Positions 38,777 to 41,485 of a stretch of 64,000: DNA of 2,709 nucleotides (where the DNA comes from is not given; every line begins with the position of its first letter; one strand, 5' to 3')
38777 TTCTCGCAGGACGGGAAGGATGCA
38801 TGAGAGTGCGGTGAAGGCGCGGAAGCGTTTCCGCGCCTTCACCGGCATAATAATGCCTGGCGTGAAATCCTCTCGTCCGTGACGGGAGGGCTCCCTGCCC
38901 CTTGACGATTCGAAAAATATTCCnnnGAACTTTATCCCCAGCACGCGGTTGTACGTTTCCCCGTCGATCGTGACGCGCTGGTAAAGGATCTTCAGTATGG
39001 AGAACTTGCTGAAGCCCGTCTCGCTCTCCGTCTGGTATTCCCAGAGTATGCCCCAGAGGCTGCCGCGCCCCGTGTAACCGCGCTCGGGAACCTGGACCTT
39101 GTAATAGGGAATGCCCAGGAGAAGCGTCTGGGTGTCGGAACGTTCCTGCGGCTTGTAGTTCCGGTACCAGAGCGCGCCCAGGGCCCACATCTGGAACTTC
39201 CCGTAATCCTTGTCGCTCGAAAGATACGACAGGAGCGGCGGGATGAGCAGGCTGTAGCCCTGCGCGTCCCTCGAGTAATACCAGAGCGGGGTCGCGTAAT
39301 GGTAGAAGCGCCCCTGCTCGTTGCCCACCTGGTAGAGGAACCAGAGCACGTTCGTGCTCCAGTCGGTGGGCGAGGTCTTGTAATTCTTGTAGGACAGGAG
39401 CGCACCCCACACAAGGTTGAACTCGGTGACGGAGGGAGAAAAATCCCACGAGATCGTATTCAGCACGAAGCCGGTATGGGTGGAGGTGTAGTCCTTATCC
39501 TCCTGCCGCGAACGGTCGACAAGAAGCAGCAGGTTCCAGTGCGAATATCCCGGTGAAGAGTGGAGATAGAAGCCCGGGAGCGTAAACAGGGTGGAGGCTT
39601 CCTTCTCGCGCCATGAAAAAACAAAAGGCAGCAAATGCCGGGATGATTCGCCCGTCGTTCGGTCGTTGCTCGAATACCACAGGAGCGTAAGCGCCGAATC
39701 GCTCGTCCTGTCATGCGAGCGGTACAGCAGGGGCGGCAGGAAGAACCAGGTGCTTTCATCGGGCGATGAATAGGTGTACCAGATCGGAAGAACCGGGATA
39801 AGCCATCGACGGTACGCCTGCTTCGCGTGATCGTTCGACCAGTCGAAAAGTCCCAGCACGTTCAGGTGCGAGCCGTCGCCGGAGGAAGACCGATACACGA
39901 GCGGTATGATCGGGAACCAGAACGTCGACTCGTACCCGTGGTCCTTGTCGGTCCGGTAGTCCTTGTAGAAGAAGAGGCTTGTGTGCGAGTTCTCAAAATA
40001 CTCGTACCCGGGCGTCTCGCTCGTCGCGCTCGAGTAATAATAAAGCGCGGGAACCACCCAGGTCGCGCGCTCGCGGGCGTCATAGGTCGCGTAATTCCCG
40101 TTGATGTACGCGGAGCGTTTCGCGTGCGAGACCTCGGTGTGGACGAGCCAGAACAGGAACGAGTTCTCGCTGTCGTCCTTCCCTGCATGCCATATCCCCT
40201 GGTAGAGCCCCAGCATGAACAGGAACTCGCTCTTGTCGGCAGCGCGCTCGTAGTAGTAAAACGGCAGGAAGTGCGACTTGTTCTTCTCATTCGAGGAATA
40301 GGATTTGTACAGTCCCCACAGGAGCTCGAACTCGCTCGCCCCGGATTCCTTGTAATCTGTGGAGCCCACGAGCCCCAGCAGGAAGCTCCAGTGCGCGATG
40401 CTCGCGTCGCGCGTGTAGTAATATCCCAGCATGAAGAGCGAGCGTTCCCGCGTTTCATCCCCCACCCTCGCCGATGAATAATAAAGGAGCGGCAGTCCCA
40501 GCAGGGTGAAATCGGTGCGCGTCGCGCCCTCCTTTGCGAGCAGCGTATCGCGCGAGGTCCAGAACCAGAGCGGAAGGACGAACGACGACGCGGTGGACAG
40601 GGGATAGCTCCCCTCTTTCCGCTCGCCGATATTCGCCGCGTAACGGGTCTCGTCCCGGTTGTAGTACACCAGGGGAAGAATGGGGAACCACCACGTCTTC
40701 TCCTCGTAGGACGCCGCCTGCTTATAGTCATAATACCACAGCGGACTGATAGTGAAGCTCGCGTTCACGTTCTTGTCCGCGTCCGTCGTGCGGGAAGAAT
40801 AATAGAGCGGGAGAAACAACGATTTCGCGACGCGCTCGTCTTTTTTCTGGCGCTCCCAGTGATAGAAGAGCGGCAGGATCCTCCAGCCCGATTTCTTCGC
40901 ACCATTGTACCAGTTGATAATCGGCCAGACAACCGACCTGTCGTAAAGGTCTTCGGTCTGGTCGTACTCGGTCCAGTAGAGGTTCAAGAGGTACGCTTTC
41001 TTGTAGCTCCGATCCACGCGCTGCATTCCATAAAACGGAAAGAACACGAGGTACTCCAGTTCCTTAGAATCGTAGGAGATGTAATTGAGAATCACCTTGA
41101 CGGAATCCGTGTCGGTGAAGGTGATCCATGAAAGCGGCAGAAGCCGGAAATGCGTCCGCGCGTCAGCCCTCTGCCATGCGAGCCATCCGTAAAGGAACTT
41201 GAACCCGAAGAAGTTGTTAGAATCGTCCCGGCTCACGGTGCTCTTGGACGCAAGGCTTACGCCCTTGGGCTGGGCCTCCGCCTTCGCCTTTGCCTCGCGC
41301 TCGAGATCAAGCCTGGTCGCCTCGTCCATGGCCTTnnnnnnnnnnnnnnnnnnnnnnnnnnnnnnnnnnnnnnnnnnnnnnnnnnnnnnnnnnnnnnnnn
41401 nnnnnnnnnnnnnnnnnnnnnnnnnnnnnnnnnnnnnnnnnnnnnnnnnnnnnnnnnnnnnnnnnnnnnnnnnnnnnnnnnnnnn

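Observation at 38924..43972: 1682-aa Trp/Pro-rich tandem-repeat envelope protein of no recognisable family, divergent from a PAS hybrid kinase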

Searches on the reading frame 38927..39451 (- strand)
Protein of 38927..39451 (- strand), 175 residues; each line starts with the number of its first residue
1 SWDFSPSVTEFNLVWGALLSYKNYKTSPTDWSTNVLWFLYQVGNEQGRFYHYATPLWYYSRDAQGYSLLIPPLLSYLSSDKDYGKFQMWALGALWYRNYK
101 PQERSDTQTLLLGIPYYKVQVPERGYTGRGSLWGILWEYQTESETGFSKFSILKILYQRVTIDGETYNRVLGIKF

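Call 38: find_related_loci(query=A4, collection=genome_contigs, flank=6000)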
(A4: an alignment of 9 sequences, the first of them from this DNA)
Query A4 (175 aa) in genome_contigs; peptide patterns used: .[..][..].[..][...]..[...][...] (x = any residue, [..] = any of these).
45 stretches matched a pattern; 38 encode a relative of the query (tblastn E <= 1e-3); 38 distinct loci.
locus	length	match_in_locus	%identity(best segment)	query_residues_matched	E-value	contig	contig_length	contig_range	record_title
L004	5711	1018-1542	78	1-175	2e-92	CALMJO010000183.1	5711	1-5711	MAG TPA_asm: uncultured Spirochaetes bacterium isolate SRR5215464_bin.19_CONCOCT_v1.1_MAG genome assembly, contig: ERZ78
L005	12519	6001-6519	57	2-175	4e-66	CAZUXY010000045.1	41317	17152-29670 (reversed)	MAG TPA_asm: uncultured Leptospirales bacterium isolate binchicken_co27_239 genome assembly, contig: NODE_1626_length_41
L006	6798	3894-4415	53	1-175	2e-58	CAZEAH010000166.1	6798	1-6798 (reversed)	MAG TPA_asm: uncultured Leptospirales bacterium isolate binchicken_co58_57 genome assembly, contig: NODE_8734_length_679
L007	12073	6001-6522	52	1-175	2e-57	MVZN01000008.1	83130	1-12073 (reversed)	MAG: Spirochaetes bacterium ADurb.BinA120 BWY96_contig000008, whole genome shotgun sequence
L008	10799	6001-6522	51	1-175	2e-57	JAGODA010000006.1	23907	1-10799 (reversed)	MAG: Spirochaetes bacterium isolate Go_SlDig_bin_136 Go_SlDig_5921_length_23907_cov_4.379605, whole genome shotgun seque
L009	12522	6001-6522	51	1-175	3e-56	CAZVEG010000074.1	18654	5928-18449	MAG TPA_asm: uncultured Leptospirales bacterium isolate binchicken_co269_219 genome assembly, contig: NODE_2701_length_1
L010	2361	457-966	51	3-175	8e-56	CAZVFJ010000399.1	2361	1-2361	MAG TPA_asm: uncultured Leptospirales bacterium isolate SRP192927_co3_21 genome assembly, contig: NODE_147869_length_236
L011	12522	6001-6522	50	1-175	2e-55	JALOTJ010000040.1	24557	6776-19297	MAG: Spirochaetes bacterium isolate Prado230 scaffold_2012, whole genome shotgun sequence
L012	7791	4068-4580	52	2-175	2e-54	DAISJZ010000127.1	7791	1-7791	MAG TPA_asm: Spirochaetota bacterium isolate CTOTU18752 NODE_7205_length_7791_cov_15.461091, whole genome shotgun sequen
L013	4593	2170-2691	50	1-175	2e-54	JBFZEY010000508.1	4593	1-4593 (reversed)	MAG: Spirochaetota bacterium isolate PPR_0600 k121_3520765, whole genome shotgun sequence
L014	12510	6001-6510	52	3-175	8e-54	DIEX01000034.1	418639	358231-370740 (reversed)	MAG TPA_asm: Spirochaetia bacterium UBA5763 UBA5763_contig_11985, whole genome shotgun sequence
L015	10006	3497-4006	52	3-175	2e-53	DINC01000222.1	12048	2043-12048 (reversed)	MAG TPA_asm: Spirochaetia bacterium UBA5550 UBA5550_contig_1660, whole genome shotgun sequence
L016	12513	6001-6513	49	2-175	2e-52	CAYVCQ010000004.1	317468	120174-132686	MAG TPA_asm: uncultured Leptospirales bacterium isolate SRP302447_co2_803 genome assembly, contig: NODE_104_length_31746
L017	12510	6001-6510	47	3-175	5e-51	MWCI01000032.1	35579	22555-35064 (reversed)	MAG: Spirochaetes bacterium ADurb.Bin218 BWY23_contig000032, whole genome shotgun sequence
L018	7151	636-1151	47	1-175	1e-50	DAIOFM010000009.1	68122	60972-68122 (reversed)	MAG TPA_asm: Spirochaetota bacterium isolate CTOTU18388 NODE_240_length_68122_cov_8.165690, whole genome shotgun sequenc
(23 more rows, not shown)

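Call 41: find_homologous_proteins(query=A4, max_evalue=0.00001)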
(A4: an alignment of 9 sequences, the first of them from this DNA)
Query A4 (9 sequences) (175 aa, profile of the alignment): 13 proteins with E <= 0.00001 among 2574 candidates.
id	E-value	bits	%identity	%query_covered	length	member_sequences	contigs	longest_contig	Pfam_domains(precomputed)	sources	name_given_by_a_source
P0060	1.5e-61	225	40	96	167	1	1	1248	-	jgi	jgi:hypothetical protein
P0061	1.2e-56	209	48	93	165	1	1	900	-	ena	-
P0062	1.4e-54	202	46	94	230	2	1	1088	-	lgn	-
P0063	1.4e-52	196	41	93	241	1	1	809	-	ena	-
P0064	9.0e-50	187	44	98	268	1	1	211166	-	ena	-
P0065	1.8e-46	176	40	91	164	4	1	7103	-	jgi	-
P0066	2.8e-46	175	43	83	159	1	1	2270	-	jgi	jgi:hypothetical protein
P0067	1.3e-42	163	61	61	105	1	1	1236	-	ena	-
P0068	3.1e-41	159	61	61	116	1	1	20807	-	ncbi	-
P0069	1.5e-35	140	52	58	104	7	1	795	-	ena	-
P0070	3.2e-33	133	43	81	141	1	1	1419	-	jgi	jgi:hypothetical protein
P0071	3.0e-18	84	40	61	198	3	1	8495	-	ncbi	ncbi:LA_1737 family protein, partial [Leptospira bourretii]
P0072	2.9e-8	52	27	30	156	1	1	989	-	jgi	jgi:hypothetical protein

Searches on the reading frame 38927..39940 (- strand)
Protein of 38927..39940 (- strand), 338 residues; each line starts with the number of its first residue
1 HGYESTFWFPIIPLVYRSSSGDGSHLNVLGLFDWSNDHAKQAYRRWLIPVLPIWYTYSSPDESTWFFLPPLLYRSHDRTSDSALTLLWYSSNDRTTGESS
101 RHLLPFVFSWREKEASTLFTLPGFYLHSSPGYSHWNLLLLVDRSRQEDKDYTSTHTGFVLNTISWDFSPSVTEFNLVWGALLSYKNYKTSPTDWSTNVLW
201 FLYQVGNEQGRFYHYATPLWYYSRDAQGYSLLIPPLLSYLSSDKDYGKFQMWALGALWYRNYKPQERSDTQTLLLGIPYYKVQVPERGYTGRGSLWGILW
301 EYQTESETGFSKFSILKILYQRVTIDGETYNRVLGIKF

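Call 75: search_protein_families(library=pfam, max_evalue=10, proteins=[window:38927-39940:-])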
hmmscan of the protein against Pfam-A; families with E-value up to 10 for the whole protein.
seq(338 aa): 0 families

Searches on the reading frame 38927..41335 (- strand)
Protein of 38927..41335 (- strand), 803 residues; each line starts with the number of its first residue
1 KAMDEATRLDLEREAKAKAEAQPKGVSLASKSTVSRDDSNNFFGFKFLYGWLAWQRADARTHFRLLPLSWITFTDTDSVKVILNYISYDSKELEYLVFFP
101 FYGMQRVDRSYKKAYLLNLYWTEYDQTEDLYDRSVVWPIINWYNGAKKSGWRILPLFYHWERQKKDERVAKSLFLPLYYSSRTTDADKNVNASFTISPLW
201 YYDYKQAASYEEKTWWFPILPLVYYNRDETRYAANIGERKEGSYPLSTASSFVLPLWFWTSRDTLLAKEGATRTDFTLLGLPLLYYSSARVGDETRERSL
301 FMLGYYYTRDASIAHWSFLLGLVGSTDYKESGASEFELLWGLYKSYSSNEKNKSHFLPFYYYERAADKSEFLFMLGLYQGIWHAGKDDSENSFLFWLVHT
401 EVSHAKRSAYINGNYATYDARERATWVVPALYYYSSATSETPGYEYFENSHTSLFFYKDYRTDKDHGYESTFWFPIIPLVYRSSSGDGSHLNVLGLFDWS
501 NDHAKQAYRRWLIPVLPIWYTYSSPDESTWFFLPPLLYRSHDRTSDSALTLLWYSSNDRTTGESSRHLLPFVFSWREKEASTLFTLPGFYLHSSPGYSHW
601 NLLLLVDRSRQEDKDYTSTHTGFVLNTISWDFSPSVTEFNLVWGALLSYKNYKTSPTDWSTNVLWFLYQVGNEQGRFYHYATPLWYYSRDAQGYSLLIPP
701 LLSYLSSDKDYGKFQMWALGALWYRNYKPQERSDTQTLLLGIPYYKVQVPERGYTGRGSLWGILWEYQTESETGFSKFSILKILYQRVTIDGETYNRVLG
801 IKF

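Call 89: search_protein_representatives(protein=window:38927-41335:-)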
Query: 803 residues. Proteins with E-value up to 0.001 (for the whole library): 211; up to 1e-10: 166; up to 1e-30: 119. The best 150 are listed.
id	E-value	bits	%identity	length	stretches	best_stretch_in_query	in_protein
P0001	0.0e+00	1931.2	73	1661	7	1-803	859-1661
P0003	5.1e-209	713.0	39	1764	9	18-524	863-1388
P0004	6.6e-186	636.5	36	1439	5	15-803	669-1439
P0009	6.9e-178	610.0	37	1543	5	16-803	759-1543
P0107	1.4e-174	599.1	38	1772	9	17-501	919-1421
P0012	8.4e-161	553.5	39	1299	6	24-533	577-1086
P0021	2.8e-152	525.3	36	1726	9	18-556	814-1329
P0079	3.6e-151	521.6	36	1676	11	425-803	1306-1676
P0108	6.5e-146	504.2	40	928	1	15-802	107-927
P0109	2.1e-143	495.9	36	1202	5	11-516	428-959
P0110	3.3e-143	495.3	39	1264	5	560-803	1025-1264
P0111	3.7e-140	485.2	42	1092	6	472-803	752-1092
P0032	4.8e-140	484.8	37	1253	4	17-515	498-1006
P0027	1.3e-129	450.3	39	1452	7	18-226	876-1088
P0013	4.8e-128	445.1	39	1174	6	576-802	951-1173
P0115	3.0e-109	382.9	36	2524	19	454-802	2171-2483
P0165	6.8e-45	170.0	30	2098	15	10-206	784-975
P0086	8.3e-45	169.8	29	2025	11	26-203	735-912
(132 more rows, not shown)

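Call 98: search_protein_families(library=pfam, proteins=[P0115, P0165], max_evalue=0.001)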
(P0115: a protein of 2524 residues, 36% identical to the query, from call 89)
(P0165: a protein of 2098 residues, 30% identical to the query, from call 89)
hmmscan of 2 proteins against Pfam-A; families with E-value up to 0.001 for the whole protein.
P0115 (2524 aa): 0 families

P0165 (2098 aa): 0 families
